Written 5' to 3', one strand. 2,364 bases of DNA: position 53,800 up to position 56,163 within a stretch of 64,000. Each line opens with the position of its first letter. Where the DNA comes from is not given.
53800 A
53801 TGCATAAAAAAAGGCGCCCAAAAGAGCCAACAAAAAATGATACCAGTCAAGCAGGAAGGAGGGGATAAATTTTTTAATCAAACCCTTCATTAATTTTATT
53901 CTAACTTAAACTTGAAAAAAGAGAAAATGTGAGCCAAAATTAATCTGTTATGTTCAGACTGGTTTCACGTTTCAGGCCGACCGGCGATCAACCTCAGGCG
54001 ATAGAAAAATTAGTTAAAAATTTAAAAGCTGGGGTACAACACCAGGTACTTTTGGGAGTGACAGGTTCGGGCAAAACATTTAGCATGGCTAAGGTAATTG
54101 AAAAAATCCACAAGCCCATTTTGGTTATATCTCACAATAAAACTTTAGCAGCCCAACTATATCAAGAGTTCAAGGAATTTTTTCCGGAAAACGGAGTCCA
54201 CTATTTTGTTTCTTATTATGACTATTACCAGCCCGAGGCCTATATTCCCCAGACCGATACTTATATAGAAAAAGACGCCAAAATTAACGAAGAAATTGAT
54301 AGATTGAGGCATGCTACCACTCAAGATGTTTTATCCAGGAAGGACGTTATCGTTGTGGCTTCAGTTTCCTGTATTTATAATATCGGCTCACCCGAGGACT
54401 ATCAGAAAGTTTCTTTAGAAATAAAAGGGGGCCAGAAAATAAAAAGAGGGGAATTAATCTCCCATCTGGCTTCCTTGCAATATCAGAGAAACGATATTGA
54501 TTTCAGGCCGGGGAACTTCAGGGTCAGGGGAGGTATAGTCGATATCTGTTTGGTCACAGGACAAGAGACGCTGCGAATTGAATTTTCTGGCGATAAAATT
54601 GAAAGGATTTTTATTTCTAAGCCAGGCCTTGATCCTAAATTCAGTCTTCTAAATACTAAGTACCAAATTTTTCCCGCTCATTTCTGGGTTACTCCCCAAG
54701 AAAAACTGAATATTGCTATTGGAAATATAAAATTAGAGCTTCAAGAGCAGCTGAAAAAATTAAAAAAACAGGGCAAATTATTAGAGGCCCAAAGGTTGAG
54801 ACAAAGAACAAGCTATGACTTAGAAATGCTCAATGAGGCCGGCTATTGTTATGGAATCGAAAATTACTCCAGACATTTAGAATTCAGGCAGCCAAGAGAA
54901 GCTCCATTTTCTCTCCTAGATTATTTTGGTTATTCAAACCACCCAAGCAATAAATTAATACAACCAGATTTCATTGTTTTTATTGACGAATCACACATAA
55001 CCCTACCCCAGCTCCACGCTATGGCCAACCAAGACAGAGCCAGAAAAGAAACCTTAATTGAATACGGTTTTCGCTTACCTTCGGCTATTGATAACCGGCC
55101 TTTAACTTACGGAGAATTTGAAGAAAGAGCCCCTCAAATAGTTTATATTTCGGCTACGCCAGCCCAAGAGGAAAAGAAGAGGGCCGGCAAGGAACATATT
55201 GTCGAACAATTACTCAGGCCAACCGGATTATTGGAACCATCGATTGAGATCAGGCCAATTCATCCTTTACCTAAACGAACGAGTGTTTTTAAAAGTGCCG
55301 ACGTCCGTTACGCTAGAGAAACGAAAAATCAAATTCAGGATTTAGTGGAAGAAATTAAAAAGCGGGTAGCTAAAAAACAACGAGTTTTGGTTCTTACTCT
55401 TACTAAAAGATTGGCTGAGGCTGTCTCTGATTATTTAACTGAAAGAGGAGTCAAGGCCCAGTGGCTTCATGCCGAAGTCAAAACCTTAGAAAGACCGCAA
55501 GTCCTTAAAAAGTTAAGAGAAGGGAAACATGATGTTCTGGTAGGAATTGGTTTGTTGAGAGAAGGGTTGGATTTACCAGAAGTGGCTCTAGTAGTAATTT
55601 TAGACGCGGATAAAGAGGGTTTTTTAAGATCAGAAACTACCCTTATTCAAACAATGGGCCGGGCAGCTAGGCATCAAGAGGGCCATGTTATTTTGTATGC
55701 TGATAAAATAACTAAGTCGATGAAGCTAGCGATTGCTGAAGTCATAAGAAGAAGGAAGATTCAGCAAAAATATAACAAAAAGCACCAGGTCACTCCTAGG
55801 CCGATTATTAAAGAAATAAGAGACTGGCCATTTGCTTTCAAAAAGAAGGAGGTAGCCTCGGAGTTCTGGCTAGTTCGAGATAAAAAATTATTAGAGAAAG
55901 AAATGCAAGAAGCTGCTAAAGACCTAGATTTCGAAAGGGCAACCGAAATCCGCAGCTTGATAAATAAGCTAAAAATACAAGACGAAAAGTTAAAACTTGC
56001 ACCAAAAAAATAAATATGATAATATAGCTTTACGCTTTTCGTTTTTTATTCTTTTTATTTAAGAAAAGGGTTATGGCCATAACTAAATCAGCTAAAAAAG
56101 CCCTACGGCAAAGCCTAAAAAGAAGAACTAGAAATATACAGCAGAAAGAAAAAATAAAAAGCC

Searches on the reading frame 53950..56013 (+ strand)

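Call 59: search_protein_families(library=pfam, proteins=[window:53950-56013:+], max_evalue=0.00001)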
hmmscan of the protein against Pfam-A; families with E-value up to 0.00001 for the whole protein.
window:53950-56013:+ (687 aa): 6 families
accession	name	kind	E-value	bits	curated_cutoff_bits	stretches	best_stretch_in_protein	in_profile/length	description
PF17757.6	UvrB_inter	-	1.4e-20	73.6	22.9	1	156-243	1-88/91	UvrB interaction domain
PF00271.37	Helicase_C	-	3.2e-19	69.7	23.5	1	462-575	3-109/110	Helicase conserved C-terminal domain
PF12344.14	UvrB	-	1.1e-18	67.2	27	1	582-624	1-43/43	Ultra-violet resistance protein B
PF04851.21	ResIII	-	2.4e-12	47.5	22.5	1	11-113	5-111/164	Type III restriction enzyme, res subunit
PF00270.35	DEAD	-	1.2e-08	35.3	26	0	13-84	3-77/167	DEAD/DEAH box helicase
PF02151.25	UVR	-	1.2e-07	31.7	21.5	1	647-676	6-35/36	UvrB/uvrC motif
